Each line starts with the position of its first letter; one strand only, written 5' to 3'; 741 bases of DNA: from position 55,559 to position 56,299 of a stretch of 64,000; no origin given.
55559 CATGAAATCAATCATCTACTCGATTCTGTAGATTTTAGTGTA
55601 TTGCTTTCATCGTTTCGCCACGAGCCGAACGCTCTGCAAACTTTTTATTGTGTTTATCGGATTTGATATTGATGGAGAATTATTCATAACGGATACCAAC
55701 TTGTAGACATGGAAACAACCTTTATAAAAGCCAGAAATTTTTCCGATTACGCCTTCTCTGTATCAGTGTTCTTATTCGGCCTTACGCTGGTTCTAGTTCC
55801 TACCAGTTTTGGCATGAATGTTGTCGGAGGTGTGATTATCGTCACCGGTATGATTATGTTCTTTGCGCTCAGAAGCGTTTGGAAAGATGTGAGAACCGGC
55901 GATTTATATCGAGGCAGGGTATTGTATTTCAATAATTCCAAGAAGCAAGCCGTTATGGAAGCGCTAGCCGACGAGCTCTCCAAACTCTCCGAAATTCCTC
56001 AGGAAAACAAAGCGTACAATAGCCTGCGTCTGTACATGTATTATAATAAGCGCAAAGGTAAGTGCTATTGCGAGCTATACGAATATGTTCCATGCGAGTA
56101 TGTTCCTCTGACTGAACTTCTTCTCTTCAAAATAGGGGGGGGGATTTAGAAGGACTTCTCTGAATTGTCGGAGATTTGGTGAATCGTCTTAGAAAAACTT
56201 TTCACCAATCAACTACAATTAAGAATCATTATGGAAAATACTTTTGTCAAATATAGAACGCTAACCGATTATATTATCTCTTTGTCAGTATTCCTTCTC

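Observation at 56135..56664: Matching G9 homopolymer tracts at the same codon position in both paralogues (possible slipped-strand switch)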

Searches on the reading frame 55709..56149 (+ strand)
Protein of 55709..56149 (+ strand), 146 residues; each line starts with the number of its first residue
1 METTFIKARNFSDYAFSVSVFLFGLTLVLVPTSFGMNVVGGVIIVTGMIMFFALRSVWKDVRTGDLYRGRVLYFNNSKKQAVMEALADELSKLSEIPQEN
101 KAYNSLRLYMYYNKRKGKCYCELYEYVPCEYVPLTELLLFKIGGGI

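Call 4: search_protein_families(library=pfam, proteins=[window:55709-56149:+], max_evalue=1)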
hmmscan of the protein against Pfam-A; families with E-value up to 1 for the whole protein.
window:55709-56149:+ (146 aa): 2 families
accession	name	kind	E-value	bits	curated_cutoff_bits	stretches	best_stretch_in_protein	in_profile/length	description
PF12669.12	FeoB_associated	-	0.055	14.2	27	1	42-64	5-27/44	FeoB-associated Cys-rich membrane protein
PF10808.13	DUF2542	-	0.093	13.7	25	1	42-66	8-32/79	Protein of unknown function (DUF2542)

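Call 7: find_homologous_proteins(query=window:55709-56146:+)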
Query window:55709-56146:+ (146 aa): 2 proteins with E <= 0.001 among 16 candidates.
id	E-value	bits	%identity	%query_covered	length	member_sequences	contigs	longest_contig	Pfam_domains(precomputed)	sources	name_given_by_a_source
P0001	5.0e-91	320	100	99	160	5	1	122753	-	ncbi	-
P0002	5.0e-80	285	88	99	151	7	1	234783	-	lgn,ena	-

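Call 11: list_cluster_members(proteins=[P0001, P0002, P0003, P0004, P0005])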
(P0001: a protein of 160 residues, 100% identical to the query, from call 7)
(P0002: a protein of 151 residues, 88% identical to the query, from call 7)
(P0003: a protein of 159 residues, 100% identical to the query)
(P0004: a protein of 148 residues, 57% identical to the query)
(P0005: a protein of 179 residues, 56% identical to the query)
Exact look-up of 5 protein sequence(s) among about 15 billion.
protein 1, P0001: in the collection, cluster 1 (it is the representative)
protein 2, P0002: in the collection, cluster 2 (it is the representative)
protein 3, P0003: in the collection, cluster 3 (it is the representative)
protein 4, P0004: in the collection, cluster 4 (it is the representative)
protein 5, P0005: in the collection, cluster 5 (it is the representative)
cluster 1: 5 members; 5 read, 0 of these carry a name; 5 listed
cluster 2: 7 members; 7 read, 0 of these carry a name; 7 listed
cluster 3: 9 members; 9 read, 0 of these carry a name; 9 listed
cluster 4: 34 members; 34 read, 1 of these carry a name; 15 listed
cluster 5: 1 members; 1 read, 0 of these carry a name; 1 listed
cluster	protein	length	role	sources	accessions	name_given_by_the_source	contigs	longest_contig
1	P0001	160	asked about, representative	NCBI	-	-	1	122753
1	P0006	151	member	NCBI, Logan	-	-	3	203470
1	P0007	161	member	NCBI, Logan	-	-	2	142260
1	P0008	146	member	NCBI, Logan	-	-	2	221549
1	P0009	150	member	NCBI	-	-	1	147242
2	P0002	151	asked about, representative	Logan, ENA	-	-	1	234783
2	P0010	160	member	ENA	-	-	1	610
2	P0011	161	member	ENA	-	-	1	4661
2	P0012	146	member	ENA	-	-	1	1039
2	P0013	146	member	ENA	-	-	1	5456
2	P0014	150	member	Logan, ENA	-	-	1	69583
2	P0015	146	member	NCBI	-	-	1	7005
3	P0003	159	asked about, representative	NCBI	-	-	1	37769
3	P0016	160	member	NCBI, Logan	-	-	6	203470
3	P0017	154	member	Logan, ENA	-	-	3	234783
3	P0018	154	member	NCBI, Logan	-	-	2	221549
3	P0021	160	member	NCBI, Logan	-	-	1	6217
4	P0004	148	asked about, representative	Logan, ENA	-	-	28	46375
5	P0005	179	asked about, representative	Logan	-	-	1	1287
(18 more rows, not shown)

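Call 14: find_encoding_contigs(protein=P0008, flank=3000, max_places=6)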
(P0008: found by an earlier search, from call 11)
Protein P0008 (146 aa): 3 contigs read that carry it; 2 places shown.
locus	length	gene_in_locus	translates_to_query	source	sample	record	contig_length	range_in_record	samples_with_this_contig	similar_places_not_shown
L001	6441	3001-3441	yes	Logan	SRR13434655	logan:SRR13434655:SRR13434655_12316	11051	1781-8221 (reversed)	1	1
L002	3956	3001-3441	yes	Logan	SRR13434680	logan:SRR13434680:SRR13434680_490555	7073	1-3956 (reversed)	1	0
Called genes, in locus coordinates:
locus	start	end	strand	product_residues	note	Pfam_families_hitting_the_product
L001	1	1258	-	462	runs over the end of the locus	PF05195:AMP_N, PF00557:Peptidase_M24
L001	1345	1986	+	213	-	PF01966:HD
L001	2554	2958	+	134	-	-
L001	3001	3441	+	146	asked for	-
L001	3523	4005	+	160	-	-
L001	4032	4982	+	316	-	PF01699:Na_Ca_ex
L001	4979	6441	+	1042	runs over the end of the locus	PF17132:Glyco_hydro_106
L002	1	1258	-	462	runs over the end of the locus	PF05195:AMP_N, PF00557:Peptidase_M24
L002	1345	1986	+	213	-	PF01966:HD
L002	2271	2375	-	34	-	-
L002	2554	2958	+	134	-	-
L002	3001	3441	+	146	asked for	-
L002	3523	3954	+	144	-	?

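Call 15: find_encoding_contigs(protein=P0006, flank=3000, max_places=10)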
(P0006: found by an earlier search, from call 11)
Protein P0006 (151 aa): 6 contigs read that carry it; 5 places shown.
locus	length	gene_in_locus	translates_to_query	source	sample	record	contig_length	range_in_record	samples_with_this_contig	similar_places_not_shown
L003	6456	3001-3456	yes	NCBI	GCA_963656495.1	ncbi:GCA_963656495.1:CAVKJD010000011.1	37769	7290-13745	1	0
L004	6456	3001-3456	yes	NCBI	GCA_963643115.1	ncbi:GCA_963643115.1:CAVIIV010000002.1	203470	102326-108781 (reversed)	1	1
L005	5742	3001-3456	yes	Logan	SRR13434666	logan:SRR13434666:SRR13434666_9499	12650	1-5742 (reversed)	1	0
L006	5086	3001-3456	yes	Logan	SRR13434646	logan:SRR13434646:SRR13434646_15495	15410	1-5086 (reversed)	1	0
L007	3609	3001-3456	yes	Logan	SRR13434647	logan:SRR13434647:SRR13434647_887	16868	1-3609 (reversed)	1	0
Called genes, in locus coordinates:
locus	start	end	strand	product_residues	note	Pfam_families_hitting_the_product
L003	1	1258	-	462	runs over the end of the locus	PF05195:AMP_N, PF00557:Peptidase_M24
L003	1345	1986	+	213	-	PF01966:HD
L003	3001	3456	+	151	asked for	-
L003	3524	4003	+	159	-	-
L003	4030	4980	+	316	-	PF01699:Na_Ca_ex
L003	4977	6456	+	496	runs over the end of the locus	PF17132:Glyco_hydro_106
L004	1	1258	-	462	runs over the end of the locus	PF05195:AMP_N, PF00557:Peptidase_M24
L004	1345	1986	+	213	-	PF01966:HD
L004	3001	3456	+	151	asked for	-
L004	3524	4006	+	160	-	-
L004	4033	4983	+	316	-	PF01699:Na_Ca_ex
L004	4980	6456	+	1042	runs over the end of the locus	PF17132:Glyco_hydro_106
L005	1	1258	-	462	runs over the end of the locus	PF05195:AMP_N, PF00557:Peptidase_M24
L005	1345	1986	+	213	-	PF01966:HD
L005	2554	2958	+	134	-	-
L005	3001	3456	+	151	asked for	-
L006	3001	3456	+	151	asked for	-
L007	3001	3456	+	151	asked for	-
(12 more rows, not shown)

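Call 16: find_encoding_contigs(protein=P0007, flank=3000, max_places=10)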
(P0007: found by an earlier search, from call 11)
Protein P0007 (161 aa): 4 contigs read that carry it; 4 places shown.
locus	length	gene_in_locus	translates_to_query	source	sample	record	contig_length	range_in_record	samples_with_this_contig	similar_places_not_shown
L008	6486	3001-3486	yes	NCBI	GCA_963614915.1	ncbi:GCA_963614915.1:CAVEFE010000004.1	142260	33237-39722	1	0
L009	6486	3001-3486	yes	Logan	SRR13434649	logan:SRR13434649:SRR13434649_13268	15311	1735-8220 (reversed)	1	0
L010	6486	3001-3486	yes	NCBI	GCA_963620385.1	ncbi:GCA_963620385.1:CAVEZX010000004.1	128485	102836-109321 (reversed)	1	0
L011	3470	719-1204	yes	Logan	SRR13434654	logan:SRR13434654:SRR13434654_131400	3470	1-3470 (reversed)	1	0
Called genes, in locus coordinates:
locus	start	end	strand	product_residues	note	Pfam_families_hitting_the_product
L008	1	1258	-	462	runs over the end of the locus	PF05195:AMP_N, PF00557:Peptidase_M24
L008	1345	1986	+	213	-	PF01966:HD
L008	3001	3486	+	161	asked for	-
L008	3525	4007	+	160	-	-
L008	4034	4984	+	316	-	PF01699:Na_Ca_ex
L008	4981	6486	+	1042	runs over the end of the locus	PF17132:Glyco_hydro_106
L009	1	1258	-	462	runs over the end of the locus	PF05195:AMP_N, PF00557:Peptidase_M24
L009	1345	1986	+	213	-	PF01966:HD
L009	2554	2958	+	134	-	-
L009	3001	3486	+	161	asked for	-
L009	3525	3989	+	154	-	-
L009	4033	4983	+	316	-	PF01699:Na_Ca_ex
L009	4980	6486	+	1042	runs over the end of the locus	PF17132:Glyco_hydro_106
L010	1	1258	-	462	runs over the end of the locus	PF05195:AMP_N, PF00557:Peptidase_M24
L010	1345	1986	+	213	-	PF01966:HD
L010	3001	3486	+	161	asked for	-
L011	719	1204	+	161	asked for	-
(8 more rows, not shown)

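Call 17: find_encoding_contigs(protein=P0001, flank=3000, max_places=10)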
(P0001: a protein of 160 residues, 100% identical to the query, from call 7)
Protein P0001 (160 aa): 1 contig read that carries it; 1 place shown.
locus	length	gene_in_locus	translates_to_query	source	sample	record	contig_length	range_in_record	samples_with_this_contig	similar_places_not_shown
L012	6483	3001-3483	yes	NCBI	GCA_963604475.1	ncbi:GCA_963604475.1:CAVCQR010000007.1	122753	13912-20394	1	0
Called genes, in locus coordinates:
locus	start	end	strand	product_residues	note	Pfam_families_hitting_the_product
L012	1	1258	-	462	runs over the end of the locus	PF05195:AMP_N, PF00557:Peptidase_M24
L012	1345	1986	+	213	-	PF01966:HD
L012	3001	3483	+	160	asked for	-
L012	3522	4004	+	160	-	-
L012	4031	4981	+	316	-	PF01699:Na_Ca_ex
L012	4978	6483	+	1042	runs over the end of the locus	PF17132:Glyco_hydro_106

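Call 18: find_encoding_contigs(protein=P0009, flank=3000, max_places=10)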
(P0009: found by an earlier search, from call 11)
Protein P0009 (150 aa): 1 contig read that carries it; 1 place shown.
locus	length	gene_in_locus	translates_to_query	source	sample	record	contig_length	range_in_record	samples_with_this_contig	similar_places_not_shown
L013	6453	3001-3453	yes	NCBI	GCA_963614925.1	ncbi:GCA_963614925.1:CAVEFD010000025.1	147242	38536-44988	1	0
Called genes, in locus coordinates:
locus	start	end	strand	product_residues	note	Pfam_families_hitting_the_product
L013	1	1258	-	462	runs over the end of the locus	PF05195:AMP_N, PF00557:Peptidase_M24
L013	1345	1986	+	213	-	PF01966:HD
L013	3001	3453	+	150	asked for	-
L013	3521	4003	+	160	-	-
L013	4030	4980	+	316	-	PF01699:Na_Ca_ex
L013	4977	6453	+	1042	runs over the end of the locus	PF17132:Glyco_hydro_106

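Call 22: find_related_loci(query=A2, collection=genome_contigs, flank=4000)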
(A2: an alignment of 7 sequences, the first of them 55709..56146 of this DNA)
Query A2 (146 aa) in genome_contigs; peptide patterns used: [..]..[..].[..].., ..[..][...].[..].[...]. (x = any residue, [..] = any of these).
71 stretches matched a pattern; 16 encode a relative of the query (tblastn E <= 1e-3); 16 distinct loci.
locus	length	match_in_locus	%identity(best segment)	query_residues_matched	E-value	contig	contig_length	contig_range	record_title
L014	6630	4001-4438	88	1-146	1e-86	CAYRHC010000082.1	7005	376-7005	MAG TPA_asm: uncultured Bacteroidales bacterium isolate binchicken_co323_100 genome assembly, contig: NODE_12474_length_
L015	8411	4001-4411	48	1-137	5e-35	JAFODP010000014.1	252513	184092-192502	MAG: Bacteroidales bacterium isolate RGIG371 Dairy_cattle_Colon-4__c917, whole genome shotgun sequence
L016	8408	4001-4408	43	1-136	2e-33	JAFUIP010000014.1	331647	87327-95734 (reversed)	MAG: Bacteroidales bacterium isolate RGIG4528 Roe_deer_Rectum-1__c1556, whole genome shotgun sequence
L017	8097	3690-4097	30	1-138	1e-22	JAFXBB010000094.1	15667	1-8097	MAG: Alistipes sp. isolate RGIG6253 Sheep_Rectum-2__c658961, whole genome shotgun sequence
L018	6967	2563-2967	31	1-137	2e-20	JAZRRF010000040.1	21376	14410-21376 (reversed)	MAG: Alistipes sp. isolate T1900045356_YK20190046.MAGScoT_cleanbin_000017 SGB_6792_k141_2161454, whole genome shotgun se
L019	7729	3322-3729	31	1-138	2e-19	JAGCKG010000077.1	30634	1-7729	MAG: Alistipes sp. isolate RGIG9868 Yak_Rectum-3__c312126, whole genome shotgun sequence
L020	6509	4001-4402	26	1-136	1e-18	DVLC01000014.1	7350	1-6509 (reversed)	MAG TPA_asm: Candidatus Cryptobacteroides merdipullorum isolate ChiHecec2B26-709 ChiHecec2B26__C49989_L7350_SRR6323527,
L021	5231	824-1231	28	1-138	2e-17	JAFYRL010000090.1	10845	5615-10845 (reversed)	MAG: Alistipes sp. isolate RGIG7354 Water_buffalos_Cecum-5__c629171, whole genome shotgun sequence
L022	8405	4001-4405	31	1-137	2e-15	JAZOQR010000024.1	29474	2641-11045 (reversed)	MAG: Alistipes sp. isolate T1900045566_YK20190260.MAGScoT_cleanbin_000031 SGB_7941_k141_3486883, whole genome shotgun se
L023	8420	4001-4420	27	1-142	3e-14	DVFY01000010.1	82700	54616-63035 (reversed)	MAG TPA_asm: Candidatus Cryptobacteroides excrementigallinarum isolate ChiHecolR1B25-7735 ChiHecolR1B25__C111422_L82700_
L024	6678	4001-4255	34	55-141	3e-12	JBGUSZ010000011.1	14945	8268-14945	MAG: Tidjanibacter sp. isolate fecal_MAG_81 fecal_MAG_81_contig_0011, whole genome shotgun sequence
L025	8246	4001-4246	36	55-138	5e-12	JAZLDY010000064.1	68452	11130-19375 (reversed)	MAG: Tidjanibacter sp. isolate T1900045025_TC20190018.MAGScoT_cleanbin_000001 SGB_4430_k141_2139510, whole genome shotgu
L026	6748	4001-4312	24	33-137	2e-9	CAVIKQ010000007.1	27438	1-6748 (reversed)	Eggerthellaceae bacterium isolate H07676-L1_cleanbin_000034 genome assembly, contig: Spades_H07676-L1_contig_1324, whole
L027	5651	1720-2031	23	33-137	2e-8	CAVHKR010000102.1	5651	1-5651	Acutalibacteraceae bacterium isolate G02630-L1_cleanbin_000028 genome assembly, contig: Spades_G02630-L1_contig_7539, wh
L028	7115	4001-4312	22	33-137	6e-8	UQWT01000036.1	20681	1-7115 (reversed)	uncultured Bacteroidales bacterium isolate UMGS715 genome assembly, contig: NODE_1516_length_20681_cov_65.177830, whole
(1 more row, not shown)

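Call 31: find_encoding_contigs(protein=P0016, flank=3000, max_places=10)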
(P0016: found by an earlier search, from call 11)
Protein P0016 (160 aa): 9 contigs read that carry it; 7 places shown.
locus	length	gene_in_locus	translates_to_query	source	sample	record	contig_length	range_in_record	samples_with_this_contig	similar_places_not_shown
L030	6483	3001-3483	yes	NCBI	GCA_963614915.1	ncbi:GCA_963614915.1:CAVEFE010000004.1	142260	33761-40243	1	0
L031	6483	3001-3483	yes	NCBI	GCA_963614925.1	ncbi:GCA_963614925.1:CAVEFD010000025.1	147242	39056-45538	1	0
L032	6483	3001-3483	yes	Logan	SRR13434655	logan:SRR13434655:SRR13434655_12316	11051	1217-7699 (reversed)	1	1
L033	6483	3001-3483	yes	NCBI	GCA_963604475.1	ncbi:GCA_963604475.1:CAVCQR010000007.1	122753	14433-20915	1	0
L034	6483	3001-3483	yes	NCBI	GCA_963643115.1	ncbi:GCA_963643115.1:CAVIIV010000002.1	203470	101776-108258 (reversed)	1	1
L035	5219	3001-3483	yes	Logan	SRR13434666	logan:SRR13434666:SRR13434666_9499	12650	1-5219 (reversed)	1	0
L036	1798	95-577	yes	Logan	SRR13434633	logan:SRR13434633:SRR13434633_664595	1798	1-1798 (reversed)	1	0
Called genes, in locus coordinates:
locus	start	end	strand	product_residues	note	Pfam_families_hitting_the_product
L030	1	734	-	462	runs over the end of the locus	PF05195:AMP_N, PF00557:Peptidase_M24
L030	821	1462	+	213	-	PF01966:HD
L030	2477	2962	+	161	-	-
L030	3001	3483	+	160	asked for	-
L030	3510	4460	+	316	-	PF01699:Na_Ca_ex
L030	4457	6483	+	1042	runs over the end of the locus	PF17132:Glyco_hydro_106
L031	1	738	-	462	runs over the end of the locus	PF05195:AMP_N, PF00557:Peptidase_M24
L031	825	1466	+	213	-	PF01966:HD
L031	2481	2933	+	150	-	-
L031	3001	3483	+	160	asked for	-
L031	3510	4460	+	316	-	PF01699:Na_Ca_ex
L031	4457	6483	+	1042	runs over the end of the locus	PF17132:Glyco_hydro_106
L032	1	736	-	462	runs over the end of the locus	PF05195:AMP_N, PF00557:Peptidase_M24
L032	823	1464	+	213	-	PF01966:HD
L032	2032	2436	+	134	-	-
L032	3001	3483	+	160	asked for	-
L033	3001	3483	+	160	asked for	-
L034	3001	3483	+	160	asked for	-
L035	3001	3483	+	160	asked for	-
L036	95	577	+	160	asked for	-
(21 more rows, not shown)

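Call 32: find_encoding_contigs(protein=P0002, flank=3000, max_places=10)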
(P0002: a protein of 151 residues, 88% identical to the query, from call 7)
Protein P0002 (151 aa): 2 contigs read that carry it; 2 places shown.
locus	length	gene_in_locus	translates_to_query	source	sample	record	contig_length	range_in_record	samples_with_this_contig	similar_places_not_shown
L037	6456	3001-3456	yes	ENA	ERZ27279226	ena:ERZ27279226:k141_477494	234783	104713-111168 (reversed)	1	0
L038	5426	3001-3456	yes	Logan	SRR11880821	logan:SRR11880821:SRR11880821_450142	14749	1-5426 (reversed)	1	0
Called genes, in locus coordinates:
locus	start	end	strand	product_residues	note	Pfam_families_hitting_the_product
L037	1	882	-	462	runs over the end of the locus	PF05195:AMP_N, PF00557:Peptidase_M24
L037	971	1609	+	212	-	PF01966:HD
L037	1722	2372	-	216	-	-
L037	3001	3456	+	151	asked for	-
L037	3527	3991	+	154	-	-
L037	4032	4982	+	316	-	PF01699:Na_Ca_ex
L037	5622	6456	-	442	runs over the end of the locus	PF07470:Glyco_hydro_88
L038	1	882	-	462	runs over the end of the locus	PF05195:AMP_N, PF00557:Peptidase_M24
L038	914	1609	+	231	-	PF01966:HD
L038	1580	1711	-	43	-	-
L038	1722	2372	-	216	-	-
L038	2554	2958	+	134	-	-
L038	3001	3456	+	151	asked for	-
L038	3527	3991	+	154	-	-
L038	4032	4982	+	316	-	PF01699:Na_Ca_ex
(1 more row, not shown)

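Call 33: find_encoding_contigs(protein=P0014, flank=3000, max_places=10)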
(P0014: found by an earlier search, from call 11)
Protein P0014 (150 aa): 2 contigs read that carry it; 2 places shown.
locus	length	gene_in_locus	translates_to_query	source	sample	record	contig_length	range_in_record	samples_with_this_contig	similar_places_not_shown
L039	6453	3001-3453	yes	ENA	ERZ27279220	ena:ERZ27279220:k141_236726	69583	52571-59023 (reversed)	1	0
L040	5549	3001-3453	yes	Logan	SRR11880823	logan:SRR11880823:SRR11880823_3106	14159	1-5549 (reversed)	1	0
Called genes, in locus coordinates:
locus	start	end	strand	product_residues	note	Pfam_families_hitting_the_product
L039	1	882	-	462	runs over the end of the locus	PF05195:AMP_N, PF00557:Peptidase_M24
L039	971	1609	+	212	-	PF01966:HD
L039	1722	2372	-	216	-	-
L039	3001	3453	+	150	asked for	-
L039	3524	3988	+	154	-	-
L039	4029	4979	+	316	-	PF01699:Na_Ca_ex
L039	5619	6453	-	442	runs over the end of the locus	PF07470:Glyco_hydro_88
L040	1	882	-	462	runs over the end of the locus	PF05195:AMP_N, PF00557:Peptidase_M24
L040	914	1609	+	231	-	PF01966:HD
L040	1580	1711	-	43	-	-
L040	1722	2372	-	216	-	-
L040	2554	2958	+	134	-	-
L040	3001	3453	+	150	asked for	-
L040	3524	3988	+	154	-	-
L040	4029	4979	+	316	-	PF01699:Na_Ca_ex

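Call 34: find_encoding_contigs(protein=P0021, flank=3000, max_places=10)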
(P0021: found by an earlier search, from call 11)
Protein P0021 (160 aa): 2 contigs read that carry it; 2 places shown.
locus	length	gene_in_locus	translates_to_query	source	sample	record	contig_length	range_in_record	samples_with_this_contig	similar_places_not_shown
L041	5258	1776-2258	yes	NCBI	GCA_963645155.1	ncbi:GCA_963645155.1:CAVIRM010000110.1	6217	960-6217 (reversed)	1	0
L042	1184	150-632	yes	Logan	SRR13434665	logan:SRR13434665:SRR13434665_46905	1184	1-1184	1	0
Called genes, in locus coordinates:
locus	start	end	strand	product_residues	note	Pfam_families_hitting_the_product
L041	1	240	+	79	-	?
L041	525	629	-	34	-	-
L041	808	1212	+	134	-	-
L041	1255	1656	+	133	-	-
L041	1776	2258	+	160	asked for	-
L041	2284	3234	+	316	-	PF01699:Na_Ca_ex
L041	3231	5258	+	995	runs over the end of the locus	?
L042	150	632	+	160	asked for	-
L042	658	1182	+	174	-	PF01699:Na_Ca_ex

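Call 47: find_homologous_proteins(query=A2, max_evalue=0.001)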
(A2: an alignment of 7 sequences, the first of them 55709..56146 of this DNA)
Query A2 (7 sequences) (146 aa, profile of the alignment): 72 proteins with E <= 0.001 among 8000 candidates.
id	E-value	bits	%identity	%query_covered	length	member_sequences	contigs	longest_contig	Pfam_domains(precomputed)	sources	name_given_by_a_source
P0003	2.1e-75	269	56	99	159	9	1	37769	-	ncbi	-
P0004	1.4e-74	267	43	93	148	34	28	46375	-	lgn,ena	-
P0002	1.1e-73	264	88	99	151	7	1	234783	-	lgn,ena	-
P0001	1.0e-72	261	100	99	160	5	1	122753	-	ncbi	-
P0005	1.5e-70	254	46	97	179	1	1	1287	-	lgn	-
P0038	3.6e-63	230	49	94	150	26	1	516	-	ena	-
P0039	8.6e-60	219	45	96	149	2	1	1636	-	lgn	-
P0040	1.6e-57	211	44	96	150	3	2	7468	-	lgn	-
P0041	1.9e-55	205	40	97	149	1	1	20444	-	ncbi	-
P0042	3.6e-30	123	34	94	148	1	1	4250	-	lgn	-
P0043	4.7e-30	122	34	94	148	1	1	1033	-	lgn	-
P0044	5.0e-30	122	34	94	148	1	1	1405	-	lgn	-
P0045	7.6e-30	121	35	97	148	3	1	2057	-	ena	-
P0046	1.8e-29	120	34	94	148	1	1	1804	-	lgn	-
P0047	1.9e-29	120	38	97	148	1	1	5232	-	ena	-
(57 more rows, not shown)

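Call 68: search_protein_families(library=ncbifam, proteins=[window:55709-56149:+], max_evalue=0.1)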
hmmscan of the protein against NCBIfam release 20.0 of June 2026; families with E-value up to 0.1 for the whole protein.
window:55709-56149:+ (146 aa): 0 families

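Call 69: search_protein_families(library=padloc, proteins=[window:55709-56149:+], max_evalue=0.1)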
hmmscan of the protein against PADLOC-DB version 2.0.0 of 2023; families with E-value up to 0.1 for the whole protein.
window:55709-56149:+ (146 aa): 0 families

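Call 74: find_encoding_contigs(protein=P0018, flank=3000, max_places=10)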
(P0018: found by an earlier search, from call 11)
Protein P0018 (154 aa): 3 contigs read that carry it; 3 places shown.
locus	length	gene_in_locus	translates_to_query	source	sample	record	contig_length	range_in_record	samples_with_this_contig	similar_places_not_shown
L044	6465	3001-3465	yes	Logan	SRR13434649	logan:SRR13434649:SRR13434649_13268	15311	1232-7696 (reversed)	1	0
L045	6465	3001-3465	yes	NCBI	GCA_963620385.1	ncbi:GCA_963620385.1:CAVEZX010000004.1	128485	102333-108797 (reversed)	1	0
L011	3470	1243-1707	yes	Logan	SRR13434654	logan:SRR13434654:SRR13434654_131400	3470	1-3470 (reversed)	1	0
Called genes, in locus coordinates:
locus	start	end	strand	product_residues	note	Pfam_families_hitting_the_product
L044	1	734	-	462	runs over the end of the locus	PF05195:AMP_N, PF00557:Peptidase_M24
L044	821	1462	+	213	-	PF01966:HD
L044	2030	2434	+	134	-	-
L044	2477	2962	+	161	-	-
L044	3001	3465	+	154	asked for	-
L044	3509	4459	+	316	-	PF01699:Na_Ca_ex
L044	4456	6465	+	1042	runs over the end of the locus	PF17132:Glyco_hydro_106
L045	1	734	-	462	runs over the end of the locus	PF05195:AMP_N, PF00557:Peptidase_M24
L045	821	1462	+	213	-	PF01966:HD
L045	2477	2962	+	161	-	-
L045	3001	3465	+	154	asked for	-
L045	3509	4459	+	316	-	PF01699:Na_Ca_ex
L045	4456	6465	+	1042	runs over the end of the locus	PF17132:Glyco_hydro_106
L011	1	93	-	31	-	?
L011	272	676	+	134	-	-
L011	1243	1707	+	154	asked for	-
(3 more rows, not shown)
